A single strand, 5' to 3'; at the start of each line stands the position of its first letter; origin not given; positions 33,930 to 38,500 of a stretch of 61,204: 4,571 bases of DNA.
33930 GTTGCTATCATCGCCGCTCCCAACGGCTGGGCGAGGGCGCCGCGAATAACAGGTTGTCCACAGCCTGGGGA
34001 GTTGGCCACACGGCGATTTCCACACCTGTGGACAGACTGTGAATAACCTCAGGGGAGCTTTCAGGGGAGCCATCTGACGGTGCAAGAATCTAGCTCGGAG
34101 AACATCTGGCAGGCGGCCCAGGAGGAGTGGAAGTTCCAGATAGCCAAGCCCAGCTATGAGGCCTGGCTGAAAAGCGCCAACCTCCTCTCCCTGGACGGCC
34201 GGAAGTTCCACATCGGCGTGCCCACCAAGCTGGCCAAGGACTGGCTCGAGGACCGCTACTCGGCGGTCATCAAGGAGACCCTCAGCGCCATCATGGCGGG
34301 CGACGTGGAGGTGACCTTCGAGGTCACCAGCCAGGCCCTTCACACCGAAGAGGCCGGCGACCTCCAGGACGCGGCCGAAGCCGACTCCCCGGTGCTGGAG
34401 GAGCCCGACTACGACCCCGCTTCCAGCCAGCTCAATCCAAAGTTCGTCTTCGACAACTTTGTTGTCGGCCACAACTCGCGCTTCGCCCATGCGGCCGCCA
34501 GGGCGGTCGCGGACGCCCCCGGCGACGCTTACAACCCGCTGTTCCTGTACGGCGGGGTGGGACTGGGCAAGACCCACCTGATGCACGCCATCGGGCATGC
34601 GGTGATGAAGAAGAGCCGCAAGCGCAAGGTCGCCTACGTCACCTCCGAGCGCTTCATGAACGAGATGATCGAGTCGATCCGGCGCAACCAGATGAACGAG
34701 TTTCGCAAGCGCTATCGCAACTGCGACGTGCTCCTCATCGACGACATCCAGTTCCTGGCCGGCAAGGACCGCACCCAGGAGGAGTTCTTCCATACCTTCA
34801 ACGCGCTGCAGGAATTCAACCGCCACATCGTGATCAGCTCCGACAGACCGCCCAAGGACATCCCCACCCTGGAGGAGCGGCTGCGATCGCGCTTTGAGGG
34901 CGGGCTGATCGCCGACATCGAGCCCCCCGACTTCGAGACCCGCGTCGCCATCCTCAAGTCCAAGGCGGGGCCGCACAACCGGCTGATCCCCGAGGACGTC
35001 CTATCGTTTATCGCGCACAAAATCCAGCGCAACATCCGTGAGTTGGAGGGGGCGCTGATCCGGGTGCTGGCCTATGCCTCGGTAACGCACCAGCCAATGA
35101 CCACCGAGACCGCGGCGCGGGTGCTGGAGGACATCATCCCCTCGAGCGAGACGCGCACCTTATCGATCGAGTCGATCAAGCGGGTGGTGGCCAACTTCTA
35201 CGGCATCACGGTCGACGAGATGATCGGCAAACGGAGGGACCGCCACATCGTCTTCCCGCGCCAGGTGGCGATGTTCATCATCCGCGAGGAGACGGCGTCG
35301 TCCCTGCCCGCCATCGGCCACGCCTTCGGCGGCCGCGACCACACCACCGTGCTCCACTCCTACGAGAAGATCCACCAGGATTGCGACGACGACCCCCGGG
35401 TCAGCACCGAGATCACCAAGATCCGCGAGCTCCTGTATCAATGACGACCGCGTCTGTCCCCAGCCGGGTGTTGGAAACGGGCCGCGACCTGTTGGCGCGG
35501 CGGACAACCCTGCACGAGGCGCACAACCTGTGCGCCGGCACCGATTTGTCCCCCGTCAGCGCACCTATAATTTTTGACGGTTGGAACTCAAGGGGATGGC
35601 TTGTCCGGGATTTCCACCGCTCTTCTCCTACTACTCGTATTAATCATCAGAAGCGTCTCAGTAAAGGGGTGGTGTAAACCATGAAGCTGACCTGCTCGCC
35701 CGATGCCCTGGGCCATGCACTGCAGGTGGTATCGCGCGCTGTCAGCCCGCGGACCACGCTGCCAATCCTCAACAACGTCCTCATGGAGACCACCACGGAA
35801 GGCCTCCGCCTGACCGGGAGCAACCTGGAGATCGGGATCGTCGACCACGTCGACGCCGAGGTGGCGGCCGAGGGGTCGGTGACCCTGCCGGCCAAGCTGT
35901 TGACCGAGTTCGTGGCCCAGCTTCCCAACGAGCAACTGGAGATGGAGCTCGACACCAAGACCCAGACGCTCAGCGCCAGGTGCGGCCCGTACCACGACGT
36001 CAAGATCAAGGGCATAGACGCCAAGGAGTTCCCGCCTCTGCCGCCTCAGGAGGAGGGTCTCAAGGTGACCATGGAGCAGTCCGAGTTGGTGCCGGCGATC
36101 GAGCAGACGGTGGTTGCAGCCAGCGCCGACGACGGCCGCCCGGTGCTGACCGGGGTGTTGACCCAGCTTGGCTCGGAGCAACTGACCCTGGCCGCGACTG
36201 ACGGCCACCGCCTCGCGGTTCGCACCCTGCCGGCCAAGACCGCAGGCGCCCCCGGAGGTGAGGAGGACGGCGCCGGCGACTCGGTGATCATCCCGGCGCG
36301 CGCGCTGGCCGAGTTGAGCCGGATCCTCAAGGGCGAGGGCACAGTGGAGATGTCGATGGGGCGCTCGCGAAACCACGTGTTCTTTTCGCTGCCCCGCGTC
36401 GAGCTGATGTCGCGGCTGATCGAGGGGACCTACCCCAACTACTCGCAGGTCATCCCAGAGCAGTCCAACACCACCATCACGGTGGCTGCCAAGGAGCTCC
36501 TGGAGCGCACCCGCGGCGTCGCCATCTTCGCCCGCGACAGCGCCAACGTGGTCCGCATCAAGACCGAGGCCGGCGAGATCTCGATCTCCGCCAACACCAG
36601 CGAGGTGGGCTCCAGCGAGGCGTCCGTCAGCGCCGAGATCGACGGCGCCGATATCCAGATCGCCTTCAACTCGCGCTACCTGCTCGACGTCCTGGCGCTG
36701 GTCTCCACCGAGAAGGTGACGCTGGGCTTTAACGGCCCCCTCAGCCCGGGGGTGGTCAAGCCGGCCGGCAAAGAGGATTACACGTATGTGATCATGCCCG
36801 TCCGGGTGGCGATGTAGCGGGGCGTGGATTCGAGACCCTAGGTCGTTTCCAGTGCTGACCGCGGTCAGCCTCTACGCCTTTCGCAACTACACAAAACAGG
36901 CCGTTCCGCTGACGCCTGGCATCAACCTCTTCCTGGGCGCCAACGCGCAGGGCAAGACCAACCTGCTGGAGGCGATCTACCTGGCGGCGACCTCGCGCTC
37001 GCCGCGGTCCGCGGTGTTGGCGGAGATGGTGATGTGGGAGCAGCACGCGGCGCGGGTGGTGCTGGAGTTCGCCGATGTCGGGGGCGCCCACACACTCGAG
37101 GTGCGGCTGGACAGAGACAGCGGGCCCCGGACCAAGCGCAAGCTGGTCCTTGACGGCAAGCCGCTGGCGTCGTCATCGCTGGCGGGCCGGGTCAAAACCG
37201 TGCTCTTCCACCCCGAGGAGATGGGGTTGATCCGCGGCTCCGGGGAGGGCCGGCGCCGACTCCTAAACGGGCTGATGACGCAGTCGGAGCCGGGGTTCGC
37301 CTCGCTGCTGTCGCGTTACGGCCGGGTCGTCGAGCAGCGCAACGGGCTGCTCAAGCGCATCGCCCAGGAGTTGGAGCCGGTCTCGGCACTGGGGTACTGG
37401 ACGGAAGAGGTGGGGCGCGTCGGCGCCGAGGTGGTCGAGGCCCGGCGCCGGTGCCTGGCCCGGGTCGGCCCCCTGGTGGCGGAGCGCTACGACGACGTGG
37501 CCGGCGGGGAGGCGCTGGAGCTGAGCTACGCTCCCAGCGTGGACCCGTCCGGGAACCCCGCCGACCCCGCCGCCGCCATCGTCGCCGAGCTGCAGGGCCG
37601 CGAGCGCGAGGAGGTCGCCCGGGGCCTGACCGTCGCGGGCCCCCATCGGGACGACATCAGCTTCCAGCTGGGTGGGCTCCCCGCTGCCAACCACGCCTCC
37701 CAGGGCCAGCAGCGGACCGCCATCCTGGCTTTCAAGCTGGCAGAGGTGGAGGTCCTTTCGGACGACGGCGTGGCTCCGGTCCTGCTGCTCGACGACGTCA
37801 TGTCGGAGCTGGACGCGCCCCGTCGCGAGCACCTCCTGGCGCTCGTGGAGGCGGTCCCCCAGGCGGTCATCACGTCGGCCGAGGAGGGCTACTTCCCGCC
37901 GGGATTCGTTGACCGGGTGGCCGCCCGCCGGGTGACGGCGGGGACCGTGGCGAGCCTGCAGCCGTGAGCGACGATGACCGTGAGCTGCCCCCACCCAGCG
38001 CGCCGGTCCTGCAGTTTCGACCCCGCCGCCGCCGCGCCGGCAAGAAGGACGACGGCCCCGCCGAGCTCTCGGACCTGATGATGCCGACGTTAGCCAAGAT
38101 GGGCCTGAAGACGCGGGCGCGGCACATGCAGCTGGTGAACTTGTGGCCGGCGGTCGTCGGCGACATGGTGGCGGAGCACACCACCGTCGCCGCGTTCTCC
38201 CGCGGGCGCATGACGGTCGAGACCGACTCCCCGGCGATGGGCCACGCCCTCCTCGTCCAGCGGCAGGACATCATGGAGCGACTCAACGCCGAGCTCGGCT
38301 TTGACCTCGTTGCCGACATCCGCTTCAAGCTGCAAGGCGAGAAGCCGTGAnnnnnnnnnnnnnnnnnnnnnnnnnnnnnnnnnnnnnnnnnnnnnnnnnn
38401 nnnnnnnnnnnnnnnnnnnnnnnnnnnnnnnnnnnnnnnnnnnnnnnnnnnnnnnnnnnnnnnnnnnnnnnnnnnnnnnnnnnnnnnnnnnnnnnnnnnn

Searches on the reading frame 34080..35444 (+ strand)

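Call 14: search_protein_families(library=pfam, proteins=[window:34080-35444:+], max_evalue=0.0001)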
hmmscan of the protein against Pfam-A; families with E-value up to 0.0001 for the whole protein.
window:34080-35444:+ (454 aa): 5 families
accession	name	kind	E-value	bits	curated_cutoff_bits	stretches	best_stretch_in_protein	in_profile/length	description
PF00308.24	Bac_DnaA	-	5.3e-73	245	23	1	118-278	1-161/162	Bacterial DnaA ATPAse domain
PF08299.17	Bac_DnaA_C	-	1.5e-27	95.8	31.5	1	363-431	1-69/69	Bacterial dnaA protein helix-turn-helix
PF11638.13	DnaA_N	-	5.8e-11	42.4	24.6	1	7-69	1-64/65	DnaA N-terminal domain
PF01695.23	IstB_IS21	-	2e-08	34.4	24.1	1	154-257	95-195/238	IstB-like ATP binding protein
PF00004.35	AAA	-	6.7e-07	30.3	21.2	1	155-273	2-124/131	ATPase family associated with various cellular activities (AAA)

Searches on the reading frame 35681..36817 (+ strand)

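Call 14: search_protein_families(library=pfam, proteins=[window:35681-36817:+], max_evalue=0.0001)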
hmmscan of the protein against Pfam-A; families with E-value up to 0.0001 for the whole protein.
window:35681-36817:+ (378 aa): 3 families
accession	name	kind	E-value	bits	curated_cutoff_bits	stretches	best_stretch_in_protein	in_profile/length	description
PF00712.24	DNA_pol3_beta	-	2e-37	128.4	24.4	2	1-121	1-120/120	DNA polymerase III beta subunit, N-terminal domain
PF02768.20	DNA_pol3_beta_3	-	2.5e-33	114.9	27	1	256-375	2-121/121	DNA polymerase III beta subunit, C-terminal domain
PF02767.21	DNA_pol3_beta_2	-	1.7e-30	106.1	27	1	131-253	2-116/116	DNA polymerase III beta subunit, central domain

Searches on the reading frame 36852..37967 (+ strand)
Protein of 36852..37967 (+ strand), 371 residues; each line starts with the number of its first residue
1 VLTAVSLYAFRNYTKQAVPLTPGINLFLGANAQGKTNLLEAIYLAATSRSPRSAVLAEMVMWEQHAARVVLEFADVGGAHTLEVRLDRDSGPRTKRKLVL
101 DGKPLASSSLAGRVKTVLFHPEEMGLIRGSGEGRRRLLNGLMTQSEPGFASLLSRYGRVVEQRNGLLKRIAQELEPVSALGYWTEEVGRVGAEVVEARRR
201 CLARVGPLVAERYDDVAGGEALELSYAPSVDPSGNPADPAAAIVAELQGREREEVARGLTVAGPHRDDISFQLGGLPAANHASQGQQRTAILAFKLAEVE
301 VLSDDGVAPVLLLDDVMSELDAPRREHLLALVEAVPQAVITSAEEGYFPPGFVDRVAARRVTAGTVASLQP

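Call 14: search_protein_families(library=pfam, proteins=[window:36852-37967:+], max_evalue=0.0001)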
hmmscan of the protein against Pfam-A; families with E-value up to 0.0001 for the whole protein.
window:36852-37967:+ (371 aa): 4 families
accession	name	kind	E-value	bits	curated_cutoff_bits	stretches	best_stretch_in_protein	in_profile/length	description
PF02463.25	SMC_N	-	1.1e-16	61.4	40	1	2-346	2-200/220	RecF/RecN/SMC N terminal domain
PF13476.12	AAA_23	-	1.5e-07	32.7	27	1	7-64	4-56/201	AAA domain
PF13175.12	AAA_15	-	2.6e-06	27.7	32.1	1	1-47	1-48/374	AAA ATPase domain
PF13304.12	AAA_21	-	6.6e-06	26.8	27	0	24-53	1-26/304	AAA domain, putative AbiEii toxin, Type IV TA system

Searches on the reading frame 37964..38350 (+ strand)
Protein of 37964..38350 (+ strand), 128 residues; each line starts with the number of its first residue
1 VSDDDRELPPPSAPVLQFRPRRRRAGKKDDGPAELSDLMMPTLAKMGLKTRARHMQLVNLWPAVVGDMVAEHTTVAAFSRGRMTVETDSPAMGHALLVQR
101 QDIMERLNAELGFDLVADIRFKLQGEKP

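Call 14: search_protein_families(library=pfam, proteins=[window:37964-38350:+], max_evalue=0.0001)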
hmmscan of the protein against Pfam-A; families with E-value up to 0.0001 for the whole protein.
window:37964-38350:+ (128 aa): 1 family
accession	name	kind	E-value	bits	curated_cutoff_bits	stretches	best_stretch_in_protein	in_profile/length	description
PF05258.17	DciA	-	1e-18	67.8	24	1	35-121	2-89/89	Dna[CI] antecedent, DciA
